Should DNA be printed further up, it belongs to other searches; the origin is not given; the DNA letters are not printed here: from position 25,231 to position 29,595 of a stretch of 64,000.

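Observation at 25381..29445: Single 1354-aa chain combining methyltransferase, kinase-like region, coiled coil and two glycosyltransferase domains, next to a Wzt-type ATPase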

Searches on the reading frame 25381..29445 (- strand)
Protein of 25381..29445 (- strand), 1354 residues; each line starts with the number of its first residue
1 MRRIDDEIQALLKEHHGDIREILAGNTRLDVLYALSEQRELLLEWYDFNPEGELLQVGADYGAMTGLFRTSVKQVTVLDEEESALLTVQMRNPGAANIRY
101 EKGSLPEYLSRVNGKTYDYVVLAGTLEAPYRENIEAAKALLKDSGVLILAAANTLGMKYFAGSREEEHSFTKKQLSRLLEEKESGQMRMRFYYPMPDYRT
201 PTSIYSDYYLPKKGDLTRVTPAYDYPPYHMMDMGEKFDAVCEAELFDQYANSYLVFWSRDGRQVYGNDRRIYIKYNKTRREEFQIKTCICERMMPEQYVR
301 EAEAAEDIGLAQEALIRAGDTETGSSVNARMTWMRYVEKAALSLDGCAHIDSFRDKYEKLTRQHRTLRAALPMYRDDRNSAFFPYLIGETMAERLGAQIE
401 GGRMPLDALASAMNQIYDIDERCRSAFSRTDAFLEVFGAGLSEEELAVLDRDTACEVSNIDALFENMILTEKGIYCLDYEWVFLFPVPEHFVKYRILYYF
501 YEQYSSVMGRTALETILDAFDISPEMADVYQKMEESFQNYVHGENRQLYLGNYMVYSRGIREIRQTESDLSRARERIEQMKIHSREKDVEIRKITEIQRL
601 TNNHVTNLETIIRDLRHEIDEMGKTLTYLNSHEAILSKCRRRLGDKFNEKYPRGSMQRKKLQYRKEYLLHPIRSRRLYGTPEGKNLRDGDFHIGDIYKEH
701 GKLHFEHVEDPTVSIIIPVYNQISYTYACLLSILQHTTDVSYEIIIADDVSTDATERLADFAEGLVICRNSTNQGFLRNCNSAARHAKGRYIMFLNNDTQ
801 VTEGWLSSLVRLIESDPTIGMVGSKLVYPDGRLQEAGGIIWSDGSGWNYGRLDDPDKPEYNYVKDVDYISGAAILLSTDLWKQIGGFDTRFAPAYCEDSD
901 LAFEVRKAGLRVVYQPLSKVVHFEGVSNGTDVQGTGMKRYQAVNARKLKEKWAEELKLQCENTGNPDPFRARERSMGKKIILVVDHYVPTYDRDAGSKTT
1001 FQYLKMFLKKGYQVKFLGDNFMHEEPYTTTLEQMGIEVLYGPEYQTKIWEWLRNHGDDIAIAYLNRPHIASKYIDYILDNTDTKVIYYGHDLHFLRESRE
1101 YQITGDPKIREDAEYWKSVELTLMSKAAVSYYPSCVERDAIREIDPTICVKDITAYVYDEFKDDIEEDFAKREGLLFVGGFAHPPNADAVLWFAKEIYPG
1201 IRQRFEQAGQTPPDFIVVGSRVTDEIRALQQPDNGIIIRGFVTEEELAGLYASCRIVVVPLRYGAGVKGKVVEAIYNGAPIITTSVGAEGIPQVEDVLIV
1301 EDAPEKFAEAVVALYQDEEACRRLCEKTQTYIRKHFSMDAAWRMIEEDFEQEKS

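Call 6: search_protein_families(library=pfam, proteins=[window:25381-29445:-], max_evalue=0.1)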
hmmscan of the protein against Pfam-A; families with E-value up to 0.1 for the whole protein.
window:25381-29445:- (1354 aa): 13 families
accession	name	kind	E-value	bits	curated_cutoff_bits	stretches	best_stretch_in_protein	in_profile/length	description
PF00535.33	Glycos_transf_2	-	6.2e-27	95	23.3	1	714-836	1-126/168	Glycosyl transferase family 2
PF13692.12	Glyco_trans_1_4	-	1.1e-22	81.2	27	1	1174-1317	3-142/142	Glycosyl transferases group 1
PF13641.12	Glyco_tranf_2_3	-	4.6e-11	43.6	27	1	711-925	1-214/230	Glycosyltransferase like family 2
PF13524.12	Glyco_trans_1_2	-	3.4e-07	30.8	25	1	1214-1343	16-140/144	Glycosyl transferase-like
PF00534.26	Glycos_transf_1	-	6.9e-07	29.4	26.4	1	1222-1328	62-169/172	Glycosyl transferases group 1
PF13712.12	Glyco_tranf_2_5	-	2.2e-06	28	27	1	779-917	44-182/210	Glycosyltransferase like family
PF13632.12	Glyco_trans_2_3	-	1.6e-05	25.3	27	1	791-929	1-128/198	Glycosyl transferase family group 2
PF10111.15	Glyco_tranf_2_2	-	2.9e-05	24.1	27.3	1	714-904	1-198/276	Glycosyltransferase like family 2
PF13506.12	Glyco_transf_21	-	9e-05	22.4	21.7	1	779-916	21-148/174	Glycosyl transferase family 21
PF08202.16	MIS13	-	0.00044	20.1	23.5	1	566-665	180-283/300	Mis12-Mtw1 protein family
PF13489.12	Methyltransf_23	-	0.005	17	27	1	35-178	9-153/164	Methyltransferase domain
PF08242.18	Methyltransf_12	-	0.057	14.6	30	0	55-147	1-98/98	Methyltransferase domain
PF08241.18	Methyltransf_11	-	0.088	13.9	21.2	0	55-148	1-94/95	Methyltransferase domain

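Call 7: search_protein_families(library=ncbifam, proteins=[window:25381-29445:-], max_evalue=0.1)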
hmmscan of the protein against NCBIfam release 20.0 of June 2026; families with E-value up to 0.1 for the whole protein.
window:25381-29445:- (1354 aa): 28 families (the best 25 are shown)
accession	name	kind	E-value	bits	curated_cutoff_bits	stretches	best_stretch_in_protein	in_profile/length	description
TIGR03087.1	stp1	hypoth_equivalog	3.7e-24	85.6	316.65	1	1169-1349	220-394/397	TIGR03087 family PEP-CTERM/XrtA system glycosyltransferase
TIGR03965.1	mycofact_glyco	equivalog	4.4e-24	85.2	280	1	710-922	73-280/467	mycofactocin biosynthesis glycosyltransferase MftF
TIGR04283.1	glyco_like_mftF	equivalog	5.5e-14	52.3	182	1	713-816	1-101/221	TIGR04283 family arsenosugar biosynthesis glycosyltransferase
NF041875.1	EPS_EpsD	equivalog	6.2e-14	52.1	370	1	713-922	1-206/325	exopolysaccharide biosynthesis glycosyltransferase EpsD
NF038299.1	EPS_HpsN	equivalog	5.6e-12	45.3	425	1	711-941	1-239/317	hormogonium polysaccharide biosynthesis glycosyltransferase HpsN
NF047683.1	TeichurnBiosyTuaG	equivalog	9.3e-11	41.8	400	1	710-811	5-109/252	teichuronic acid biosynthesis protein TuaG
NF007482.0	PRK10073.1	equivalog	9.9e-11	41.2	423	1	710-816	5-113/334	glycosyltransferase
TIGR03937.1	PgaC_IcaA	equivalog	3.7e-10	39.3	422.3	1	703-916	37-244/407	poly-beta-1,6-N-acetyl-D-glucosamine synthase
NF050050.1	ProtGlycPglI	equivalog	4.6e-09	36.1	500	1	711-815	2-110/306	GalNAc(5)-diNAcBac-PP-undecaprenol beta-1,3-glucosyltransferase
TIGR03111.1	glyc2_xrt_Gpos1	hypoth_equivalog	1.7e-08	33.7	363.95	1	709-823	47-167/439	TIGR03111 family XrtG-associated glycosyltransferase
NF053739.1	GlytfEpsEBac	equivalog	3.3e-08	32.8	450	1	711-830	1-124/265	glycosyltransferase EpsE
TIGR04440.1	glyco_TIGR04440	domain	9.4e-08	32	70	1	713-832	2-125/215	TIGR00180 family glycosyltransferase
NF038302.1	EPS_HpsE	equivalog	1e-07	31.2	300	1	713-826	3-124/307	hormogonium polysaccharide biosynthesis glycosyltransferase HpsE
NF041394.1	GtaseAglG_Halo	equivalog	1.8e-07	30.7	440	1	713-824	3-118/304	glucosyl-dolichyl phosphate glucuronosyltransferase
TIGR04017.1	WcaA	equivalog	7.8e-06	25.7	495.75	1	709-808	3-105/279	colanic acid biosynthesis glycosyltransferase WcaA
TIGR03449.1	mycothiol_MshA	equivalog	0.0002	20.4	462.5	1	1242-1349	292-400/406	D-inositol-3-phosphate glycosyltransferase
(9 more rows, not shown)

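Call 8: search_solved_structures(query=window:25381-29445:-, max_evalue=1, show_alignments=2)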
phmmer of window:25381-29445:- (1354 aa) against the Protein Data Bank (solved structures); distinct sequences matched with E-value up to 1: 24.
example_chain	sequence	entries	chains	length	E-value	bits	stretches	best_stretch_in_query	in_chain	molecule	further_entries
2z87_A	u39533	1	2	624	1.2e-12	49.1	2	713-825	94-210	Chondroitin synthase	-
2z86_A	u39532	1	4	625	1.2e-12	49.1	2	713-825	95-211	Chondroitin synthase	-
6p61_A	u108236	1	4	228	2e-12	48.4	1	704-823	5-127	Glycosyltransferase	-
6e7i_A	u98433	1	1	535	8.5e-10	39.7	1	707-957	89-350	Polypeptide N-acetylgalactosaminyltransferase 2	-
6nqt_A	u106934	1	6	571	9.9e-10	39.5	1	707-957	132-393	Polypeptide N-acetylgalactosaminyltransferase 2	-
2ffu_A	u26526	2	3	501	2.3e-09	38.3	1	707-957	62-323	Polypeptide N-acetylgalactosaminyltransferase 2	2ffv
6egs_A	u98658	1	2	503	2.7e-09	38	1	707-957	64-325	Polypeptide N-acetylgalactosaminyltransferase 2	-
4d11_C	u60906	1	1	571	3e-09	37.9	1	707-957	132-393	POLYPEPTIDE GALNAC-TRANSFERASE T2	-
4d0t_A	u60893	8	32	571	3.1e-09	37.8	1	707-957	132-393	POLYPEPTIDE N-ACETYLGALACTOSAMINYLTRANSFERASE 2 | POLYPEPTIDE GALNAC-TRANSFERASE T2 | GALNAC-T2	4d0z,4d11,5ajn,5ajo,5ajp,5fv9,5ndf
5hea_A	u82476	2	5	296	8.1e-09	36.4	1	712-814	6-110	Putative glycosyltransferase (GalT1)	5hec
6s22_A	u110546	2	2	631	1.1e-06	29.3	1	711-957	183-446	Polypeptide N-acetylgalactosaminyltransferase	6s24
3bcv_A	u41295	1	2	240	1.3e-06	29.1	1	711-804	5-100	Putative glycosyltransferase protein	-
6pxu_A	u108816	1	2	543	8.6e-06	26.4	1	706-922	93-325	Polypeptide N-acetylgalactosaminyltransferase 12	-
1xhb_A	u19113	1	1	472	4.5e-05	24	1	710-957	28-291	Polypeptide N-acetylgalactosaminyltransferase 1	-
6e4r_A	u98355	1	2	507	4.9e-05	23.9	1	729-955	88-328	polypeptide N-acetylgalactosaminyltransferase 9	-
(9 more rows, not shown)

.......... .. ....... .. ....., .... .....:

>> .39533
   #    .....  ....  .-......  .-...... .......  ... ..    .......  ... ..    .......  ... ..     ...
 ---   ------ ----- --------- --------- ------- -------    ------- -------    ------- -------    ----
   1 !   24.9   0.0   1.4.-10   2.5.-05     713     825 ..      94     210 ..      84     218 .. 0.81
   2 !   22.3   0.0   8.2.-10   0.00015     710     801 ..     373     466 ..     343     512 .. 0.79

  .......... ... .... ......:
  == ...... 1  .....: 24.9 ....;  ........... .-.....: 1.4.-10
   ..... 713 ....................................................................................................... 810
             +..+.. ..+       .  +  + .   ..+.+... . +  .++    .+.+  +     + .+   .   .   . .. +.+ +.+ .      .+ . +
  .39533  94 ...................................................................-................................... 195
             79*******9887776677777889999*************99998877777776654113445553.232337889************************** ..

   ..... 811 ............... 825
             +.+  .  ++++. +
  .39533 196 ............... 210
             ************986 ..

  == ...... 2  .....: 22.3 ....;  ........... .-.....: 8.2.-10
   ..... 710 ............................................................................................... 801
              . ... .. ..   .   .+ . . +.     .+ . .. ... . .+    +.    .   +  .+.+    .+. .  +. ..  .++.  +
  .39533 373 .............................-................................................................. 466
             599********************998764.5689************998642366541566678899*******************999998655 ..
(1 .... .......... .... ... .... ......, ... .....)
